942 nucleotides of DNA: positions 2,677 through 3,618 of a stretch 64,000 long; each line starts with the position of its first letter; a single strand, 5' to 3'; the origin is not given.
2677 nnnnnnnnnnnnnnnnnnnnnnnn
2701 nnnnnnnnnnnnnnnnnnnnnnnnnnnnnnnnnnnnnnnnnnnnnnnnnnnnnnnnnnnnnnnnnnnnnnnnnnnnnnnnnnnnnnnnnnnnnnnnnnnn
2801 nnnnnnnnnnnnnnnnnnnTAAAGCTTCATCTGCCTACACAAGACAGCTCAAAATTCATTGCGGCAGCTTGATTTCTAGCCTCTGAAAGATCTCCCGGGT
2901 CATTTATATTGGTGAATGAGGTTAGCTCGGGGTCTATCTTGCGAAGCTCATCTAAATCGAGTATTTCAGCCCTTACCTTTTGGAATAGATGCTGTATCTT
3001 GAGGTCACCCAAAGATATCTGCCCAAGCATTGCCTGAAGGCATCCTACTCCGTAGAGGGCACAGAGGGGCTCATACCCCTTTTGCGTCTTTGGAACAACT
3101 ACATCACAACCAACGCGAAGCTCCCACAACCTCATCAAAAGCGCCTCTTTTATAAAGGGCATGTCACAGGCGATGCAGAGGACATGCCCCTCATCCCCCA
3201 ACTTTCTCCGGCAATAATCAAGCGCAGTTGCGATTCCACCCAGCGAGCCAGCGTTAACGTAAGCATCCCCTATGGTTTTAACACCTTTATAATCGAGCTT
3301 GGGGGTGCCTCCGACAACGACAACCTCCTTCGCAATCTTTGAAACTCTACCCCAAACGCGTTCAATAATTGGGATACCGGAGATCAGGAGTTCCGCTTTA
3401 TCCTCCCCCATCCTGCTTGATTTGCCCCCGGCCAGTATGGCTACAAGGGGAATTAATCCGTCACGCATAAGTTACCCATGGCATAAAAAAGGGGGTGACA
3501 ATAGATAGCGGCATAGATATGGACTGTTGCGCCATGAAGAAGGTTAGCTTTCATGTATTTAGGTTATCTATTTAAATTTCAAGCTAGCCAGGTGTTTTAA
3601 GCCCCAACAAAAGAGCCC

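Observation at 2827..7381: Acyl-CoA ligase co-transcribed with a lone cytoplasmic bis-MGD-type molybdoenzyme, next to mobA: candidate aryl-CoA (de)hydroxylase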

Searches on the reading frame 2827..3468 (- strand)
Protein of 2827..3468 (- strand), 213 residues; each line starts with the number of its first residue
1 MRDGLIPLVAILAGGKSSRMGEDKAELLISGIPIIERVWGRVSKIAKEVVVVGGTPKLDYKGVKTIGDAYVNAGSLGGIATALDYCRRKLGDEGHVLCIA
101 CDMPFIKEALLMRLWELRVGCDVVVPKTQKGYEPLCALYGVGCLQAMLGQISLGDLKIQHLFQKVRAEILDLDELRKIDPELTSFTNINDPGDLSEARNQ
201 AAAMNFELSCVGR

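Call 6: search_protein_families(library=pfam, proteins=[window:2827-3468:-])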
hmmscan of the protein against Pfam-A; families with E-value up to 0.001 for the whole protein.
window:2827-3468:- (213 aa): 1 family
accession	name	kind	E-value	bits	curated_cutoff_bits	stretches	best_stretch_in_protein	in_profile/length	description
PF12804.13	NTP_transf_3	-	1.4e-33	116.8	27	1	10-163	2-155/160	MobA-like NTP transferase domain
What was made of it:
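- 2827..3468 (-): MobA-like molybdenum cofactor guanylyltransferase, probably supplying the MGD form of the cofactor. Pfam NTP_transf_3 1.4e-33 (call 6).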

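Call 7: search_protein_families(library=ncbifam, proteins=[window:2827-3468:-])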
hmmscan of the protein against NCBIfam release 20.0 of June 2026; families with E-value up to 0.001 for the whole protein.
window:2827-3468:- (213 aa): 16 families
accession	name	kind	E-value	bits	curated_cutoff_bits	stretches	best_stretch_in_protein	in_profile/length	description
NF011056.0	PRK14489.1-1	equivalog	3.2e-38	131.8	379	1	10-208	9-203/363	bifunctional molybdenum cofactor guanylyltransferase MobA/molybdopterin-guanine dinucleotide biosynthesis adaptor protein MobB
NF001457.0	PRK00317.1-3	equivalog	4.4e-28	98.1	164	1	9-199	4-195/200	molybdenum cofactor guanylyltransferase MobA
TIGR02665.1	molyb_mobA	equivalog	2.3e-25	89.7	151.85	1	10-194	4-185/186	molybdenum cofactor guanylyltransferase MobA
NF002741.0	PRK02726.1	equivalog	1.1e-24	87.1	179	1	10-200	11-197/200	molybdenum cofactor guanylyltransferase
NF011059.0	PRK14490.1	equivalog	3.8e-17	62.5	354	1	10-201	183-369/374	bifunctional molybdenum cofactor guanylyltransferase MobA/molybdopterin-guanine dinucleotide biosynthesis adaptor protein MobB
NF001837.0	PRK00560.1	equivalog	1.2e-13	51.2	182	1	6-198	9-188/196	molybdenum cofactor guanylyltransferase MobA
TIGR03310.1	matur_MocA_YgfJ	equivalog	2.2e-11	44.1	186.45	1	10-130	3-129/188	molybdenum cofactor cytidylyltransferase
NF001855.0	PRK00576.1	equivalog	6.3e-11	42.2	205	1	9-196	8-191/197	molybdenum cofactor guanylyltransferase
NF011070.0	PRK14500.1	equivalog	5.3e-10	39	606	1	11-200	171-354/358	putative bifunctional molybdopterin-guanine dinucleotide biosynthesis protein MoaC/MobA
NF011058.0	PRK14489.1-3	exception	3.4e-08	32.4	820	1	11-193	13-197/382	molybdenum cofactor guanylyltransferase MobA, DUF3305 domain-containing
TIGR01173.1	glmU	equivalog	2.8e-06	26.4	366.85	1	9-117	3-116/452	bifunctional UDP-N-acetylglucosamine diphosphorylase/glucosamine-1-phosphate N-acetyltransferase GlmU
NF010934.1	PRK14354.1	equivalog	1.9e-05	23.4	450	1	10-116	3-113/447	bifunctional UDP-N-acetylglucosamine diphosphorylase/glucosamine-1-phosphate N-acetyltransferase GlmU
NF010933.0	PRK14353.1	equivalog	5.4e-05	22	505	1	9-125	8-132/453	bifunctional UDP-N-acetylglucosamine diphosphorylase/glucosamine-1-phosphate N-acetyltransferase GlmU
NF011057.0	PRK14489.1-2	subfamily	8e-05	22.1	541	1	10-204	10-201/363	bifunctional molybdenum cofactor guanylyltransferase MobA/molybdopterin-guanine dinucleotide biosynthesis adaptor protein MobB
NF010937.0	PRK14357.1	equivalog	0.00013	21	658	1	10-123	4-121/448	bifunctional UDP-N-acetylglucosamine diphosphorylase/glucosamine-1-phosphate N-acetyltransferase GlmU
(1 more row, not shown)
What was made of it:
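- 2827..3468 (-): The top NCBIfam hits are all MobA models but score below cut-off (call 7).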
